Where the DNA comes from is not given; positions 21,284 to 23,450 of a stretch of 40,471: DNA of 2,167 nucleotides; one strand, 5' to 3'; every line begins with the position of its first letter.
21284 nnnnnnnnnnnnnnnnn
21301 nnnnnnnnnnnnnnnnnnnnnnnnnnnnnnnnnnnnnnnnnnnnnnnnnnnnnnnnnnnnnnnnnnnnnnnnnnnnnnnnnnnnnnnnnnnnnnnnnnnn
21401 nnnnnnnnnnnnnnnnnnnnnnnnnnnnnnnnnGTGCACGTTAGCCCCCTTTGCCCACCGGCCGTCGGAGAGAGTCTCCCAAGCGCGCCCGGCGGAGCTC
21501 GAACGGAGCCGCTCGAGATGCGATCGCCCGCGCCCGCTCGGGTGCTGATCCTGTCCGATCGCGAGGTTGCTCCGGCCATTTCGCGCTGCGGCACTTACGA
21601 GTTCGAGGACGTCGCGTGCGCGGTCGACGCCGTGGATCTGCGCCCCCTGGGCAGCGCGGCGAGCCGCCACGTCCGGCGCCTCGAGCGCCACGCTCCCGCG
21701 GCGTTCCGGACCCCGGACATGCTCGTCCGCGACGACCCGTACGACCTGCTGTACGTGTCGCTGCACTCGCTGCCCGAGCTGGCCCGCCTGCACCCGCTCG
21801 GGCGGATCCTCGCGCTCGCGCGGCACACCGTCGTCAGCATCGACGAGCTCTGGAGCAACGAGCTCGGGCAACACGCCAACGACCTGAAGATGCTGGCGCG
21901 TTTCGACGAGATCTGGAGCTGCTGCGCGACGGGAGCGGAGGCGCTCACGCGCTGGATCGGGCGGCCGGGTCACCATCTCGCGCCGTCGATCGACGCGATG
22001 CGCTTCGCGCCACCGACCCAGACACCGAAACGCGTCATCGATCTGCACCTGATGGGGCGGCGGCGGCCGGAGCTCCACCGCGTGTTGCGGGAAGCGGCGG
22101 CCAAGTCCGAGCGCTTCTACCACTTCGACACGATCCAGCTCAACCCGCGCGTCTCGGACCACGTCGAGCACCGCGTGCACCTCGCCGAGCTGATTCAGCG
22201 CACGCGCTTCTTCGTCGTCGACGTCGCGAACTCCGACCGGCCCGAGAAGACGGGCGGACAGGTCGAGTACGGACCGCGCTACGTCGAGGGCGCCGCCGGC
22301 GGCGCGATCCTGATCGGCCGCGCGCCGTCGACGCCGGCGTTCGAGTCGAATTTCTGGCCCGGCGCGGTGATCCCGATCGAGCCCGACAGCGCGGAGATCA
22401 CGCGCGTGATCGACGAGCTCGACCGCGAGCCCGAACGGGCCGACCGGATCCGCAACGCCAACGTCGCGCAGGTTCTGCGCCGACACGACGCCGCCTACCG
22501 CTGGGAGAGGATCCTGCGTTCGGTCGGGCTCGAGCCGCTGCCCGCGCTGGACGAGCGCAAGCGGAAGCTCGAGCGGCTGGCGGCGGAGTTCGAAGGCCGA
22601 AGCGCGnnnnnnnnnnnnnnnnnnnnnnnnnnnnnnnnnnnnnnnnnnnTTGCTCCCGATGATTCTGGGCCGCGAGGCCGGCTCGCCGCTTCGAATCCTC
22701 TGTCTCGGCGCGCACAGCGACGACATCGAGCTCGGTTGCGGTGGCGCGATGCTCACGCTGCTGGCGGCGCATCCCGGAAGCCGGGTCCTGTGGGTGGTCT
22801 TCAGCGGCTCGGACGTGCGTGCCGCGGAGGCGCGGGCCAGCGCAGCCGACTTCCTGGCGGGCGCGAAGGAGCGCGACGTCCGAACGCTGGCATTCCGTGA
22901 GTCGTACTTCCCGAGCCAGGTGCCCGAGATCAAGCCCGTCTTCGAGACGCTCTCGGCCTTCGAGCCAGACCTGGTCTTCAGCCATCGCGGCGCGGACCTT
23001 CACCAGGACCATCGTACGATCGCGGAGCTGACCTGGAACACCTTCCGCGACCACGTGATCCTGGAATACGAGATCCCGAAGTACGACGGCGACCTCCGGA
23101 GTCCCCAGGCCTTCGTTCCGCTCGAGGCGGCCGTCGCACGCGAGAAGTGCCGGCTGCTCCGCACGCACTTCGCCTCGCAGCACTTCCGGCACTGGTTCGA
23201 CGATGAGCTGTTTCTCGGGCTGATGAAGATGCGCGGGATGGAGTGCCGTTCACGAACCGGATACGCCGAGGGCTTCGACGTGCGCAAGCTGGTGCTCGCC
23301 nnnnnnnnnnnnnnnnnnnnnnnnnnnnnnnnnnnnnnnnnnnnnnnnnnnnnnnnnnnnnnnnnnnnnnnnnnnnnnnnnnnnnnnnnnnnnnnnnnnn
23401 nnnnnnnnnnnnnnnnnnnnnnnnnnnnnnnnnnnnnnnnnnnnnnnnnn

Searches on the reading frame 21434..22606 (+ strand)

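Call 12: search_protein_families(library=pfam, proteins=[window:21434-22606:+], max_evalue=0.001)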
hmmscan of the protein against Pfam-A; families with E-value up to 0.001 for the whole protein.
window:21434-22606:+ (391 aa): 1 family
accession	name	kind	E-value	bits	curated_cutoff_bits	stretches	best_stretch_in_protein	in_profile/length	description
PF13524.12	Glyco_trans_1_2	-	1.7e-11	44.7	25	1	237-361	28-143/144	Glycosyl transferase-like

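Call 45: search_protein_families(library=ncbifam, proteins=[window:21434-22606:+], max_evalue=0.01)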
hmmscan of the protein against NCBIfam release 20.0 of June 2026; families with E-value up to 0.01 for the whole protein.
window:21434-22606:+ (391 aa): 0 families

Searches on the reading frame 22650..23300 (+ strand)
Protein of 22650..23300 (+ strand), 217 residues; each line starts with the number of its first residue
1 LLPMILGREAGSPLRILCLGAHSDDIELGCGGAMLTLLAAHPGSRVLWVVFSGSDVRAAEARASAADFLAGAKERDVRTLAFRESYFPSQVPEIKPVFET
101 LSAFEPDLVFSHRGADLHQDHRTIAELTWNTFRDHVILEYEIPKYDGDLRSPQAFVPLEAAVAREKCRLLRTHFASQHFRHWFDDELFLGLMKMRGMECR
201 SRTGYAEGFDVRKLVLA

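Call 12: search_protein_families(library=pfam, proteins=[window:22650-23300:+], max_evalue=0.001)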
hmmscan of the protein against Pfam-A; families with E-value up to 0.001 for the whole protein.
window:22650-23300:+ (217 aa): 1 family
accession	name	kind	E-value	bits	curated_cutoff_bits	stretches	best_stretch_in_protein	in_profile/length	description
PF02585.22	PIG-L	-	2.7e-11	44.5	28.2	1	17-130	1-127/129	GlcNAc-PI de-N-acetylase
